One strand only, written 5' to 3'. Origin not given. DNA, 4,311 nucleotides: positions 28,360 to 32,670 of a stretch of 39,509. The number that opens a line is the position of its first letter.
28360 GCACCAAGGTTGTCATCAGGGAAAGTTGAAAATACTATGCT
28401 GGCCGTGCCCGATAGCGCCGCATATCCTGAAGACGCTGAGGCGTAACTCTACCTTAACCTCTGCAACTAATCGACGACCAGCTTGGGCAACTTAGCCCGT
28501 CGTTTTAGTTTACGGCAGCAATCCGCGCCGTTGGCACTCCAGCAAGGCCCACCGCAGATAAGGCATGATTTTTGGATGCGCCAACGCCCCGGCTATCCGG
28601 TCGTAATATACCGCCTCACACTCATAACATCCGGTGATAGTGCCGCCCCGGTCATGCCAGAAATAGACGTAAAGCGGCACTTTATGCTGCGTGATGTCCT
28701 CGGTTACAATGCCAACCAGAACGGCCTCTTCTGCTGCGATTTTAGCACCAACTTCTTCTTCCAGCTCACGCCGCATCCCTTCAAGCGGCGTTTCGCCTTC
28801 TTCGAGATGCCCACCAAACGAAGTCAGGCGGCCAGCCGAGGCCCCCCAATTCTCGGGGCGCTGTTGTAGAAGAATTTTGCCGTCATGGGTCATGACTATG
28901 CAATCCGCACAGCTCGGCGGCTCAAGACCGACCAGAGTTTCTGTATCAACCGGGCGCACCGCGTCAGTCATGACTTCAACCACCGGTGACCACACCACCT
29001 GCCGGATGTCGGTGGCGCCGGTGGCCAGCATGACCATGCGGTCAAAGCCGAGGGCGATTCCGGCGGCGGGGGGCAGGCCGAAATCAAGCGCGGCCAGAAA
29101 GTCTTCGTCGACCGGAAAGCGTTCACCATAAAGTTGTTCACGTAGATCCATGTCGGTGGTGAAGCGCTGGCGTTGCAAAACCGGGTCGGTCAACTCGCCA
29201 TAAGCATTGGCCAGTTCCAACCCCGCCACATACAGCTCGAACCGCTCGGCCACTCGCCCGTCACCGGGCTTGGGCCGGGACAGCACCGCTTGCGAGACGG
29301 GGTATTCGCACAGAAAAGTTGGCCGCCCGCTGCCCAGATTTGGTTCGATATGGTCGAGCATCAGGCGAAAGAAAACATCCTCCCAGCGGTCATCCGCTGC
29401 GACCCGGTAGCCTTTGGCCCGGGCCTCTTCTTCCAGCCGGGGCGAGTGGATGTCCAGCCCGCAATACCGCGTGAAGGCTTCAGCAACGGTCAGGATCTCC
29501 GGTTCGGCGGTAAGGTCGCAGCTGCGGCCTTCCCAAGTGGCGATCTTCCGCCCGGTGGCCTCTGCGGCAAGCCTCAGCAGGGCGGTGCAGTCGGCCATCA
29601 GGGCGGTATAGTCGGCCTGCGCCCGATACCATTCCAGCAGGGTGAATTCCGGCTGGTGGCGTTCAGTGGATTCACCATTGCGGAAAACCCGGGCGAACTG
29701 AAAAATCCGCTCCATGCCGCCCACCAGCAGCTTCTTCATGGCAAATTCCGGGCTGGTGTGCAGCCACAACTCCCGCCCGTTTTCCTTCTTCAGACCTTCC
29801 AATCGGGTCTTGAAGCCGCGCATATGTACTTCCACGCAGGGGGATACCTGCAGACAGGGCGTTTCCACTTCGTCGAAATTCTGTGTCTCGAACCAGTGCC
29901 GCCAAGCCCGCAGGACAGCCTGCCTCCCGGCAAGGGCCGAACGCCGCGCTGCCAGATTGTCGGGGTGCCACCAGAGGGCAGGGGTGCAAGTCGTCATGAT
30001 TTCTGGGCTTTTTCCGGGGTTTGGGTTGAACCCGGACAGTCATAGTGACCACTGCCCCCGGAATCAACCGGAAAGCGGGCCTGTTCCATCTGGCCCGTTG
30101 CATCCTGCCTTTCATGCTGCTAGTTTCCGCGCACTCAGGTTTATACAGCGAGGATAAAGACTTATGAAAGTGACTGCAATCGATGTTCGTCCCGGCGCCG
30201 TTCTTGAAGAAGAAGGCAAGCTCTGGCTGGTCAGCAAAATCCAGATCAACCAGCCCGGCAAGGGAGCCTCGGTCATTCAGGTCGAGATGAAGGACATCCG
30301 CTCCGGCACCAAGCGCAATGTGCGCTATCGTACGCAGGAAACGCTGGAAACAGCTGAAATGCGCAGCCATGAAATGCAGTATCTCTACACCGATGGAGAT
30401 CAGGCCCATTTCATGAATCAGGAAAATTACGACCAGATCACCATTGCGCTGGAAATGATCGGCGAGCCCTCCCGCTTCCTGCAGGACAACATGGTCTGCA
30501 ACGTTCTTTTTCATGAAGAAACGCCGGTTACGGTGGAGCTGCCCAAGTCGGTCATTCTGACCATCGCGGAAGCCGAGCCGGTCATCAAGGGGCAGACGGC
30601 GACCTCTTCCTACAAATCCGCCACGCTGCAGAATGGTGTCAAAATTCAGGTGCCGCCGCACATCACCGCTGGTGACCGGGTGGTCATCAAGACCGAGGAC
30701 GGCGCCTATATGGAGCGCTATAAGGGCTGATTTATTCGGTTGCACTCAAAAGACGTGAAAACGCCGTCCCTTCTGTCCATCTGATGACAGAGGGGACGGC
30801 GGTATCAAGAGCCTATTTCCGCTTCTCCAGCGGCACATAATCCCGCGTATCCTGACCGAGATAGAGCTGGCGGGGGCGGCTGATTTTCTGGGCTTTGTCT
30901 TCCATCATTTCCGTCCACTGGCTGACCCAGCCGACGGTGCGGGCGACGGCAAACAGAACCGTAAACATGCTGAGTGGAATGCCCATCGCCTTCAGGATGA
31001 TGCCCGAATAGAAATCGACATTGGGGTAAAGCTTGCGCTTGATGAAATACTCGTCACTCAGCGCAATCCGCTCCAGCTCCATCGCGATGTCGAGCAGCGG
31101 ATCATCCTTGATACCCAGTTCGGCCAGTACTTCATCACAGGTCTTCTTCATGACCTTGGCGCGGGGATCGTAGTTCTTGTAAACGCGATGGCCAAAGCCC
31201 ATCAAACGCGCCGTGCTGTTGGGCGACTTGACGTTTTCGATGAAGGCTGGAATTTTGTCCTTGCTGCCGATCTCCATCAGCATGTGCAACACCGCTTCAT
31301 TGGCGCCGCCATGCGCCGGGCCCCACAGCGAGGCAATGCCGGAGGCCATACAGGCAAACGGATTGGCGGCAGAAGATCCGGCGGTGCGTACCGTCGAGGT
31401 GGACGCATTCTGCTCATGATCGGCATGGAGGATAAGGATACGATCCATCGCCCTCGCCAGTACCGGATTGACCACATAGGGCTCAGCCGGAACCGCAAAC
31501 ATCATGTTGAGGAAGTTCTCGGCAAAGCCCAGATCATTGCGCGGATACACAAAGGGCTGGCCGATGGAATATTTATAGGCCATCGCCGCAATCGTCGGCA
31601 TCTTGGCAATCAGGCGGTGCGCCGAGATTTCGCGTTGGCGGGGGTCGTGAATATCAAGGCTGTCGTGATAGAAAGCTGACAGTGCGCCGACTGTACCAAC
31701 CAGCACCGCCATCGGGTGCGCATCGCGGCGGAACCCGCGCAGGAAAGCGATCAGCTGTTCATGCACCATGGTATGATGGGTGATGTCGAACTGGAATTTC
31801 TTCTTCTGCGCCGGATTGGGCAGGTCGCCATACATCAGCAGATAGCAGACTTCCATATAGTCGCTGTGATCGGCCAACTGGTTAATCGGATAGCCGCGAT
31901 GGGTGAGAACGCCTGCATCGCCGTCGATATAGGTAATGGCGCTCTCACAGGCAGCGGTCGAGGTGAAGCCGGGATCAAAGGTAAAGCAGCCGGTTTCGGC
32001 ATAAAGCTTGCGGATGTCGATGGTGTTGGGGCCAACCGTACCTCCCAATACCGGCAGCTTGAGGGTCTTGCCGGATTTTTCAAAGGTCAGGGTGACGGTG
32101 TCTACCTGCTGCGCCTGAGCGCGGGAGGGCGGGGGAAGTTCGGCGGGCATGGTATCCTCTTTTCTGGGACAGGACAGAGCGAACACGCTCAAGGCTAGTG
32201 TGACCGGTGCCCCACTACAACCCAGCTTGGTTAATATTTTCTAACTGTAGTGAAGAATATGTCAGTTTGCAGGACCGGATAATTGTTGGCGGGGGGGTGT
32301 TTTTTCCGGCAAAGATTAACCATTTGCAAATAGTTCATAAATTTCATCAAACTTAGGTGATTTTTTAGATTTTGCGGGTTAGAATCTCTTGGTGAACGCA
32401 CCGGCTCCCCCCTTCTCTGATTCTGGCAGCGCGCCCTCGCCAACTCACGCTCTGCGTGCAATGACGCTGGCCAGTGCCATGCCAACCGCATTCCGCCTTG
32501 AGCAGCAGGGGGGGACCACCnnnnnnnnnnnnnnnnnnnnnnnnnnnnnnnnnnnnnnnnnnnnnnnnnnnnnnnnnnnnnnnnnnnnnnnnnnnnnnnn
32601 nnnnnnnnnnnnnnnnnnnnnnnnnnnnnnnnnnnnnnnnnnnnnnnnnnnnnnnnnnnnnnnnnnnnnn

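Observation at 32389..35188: Orphan 900-aa protein with one active-looking and one degenerate GGDEF-like palm domain, an NLS-like linker and a small overlapping partner gene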

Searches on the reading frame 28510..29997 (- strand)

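Call 17: search_protein_families(library=pfam, proteins=[window:28510-29997:-], max_evalue=0.00001)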
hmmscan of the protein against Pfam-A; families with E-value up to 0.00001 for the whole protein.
window:28510-29997:- (495 aa): 2 families
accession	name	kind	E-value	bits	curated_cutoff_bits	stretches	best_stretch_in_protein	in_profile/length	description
PF00152.25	tRNA-synt_2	-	2.2e-50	171.9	25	1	19-338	19-305/308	tRNA synthetases class II (D, K and N)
PF00293.34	NUDIX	-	4.7e-13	49.7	21.1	1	363-460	5-105/134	NUDIX domain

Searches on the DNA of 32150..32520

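Call 84: search_rna_families(source=window, start=32150, end=32520, threshold=evalue, max_evalue=1)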
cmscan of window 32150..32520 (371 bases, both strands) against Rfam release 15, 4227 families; matches with E-value up to 1: 0.
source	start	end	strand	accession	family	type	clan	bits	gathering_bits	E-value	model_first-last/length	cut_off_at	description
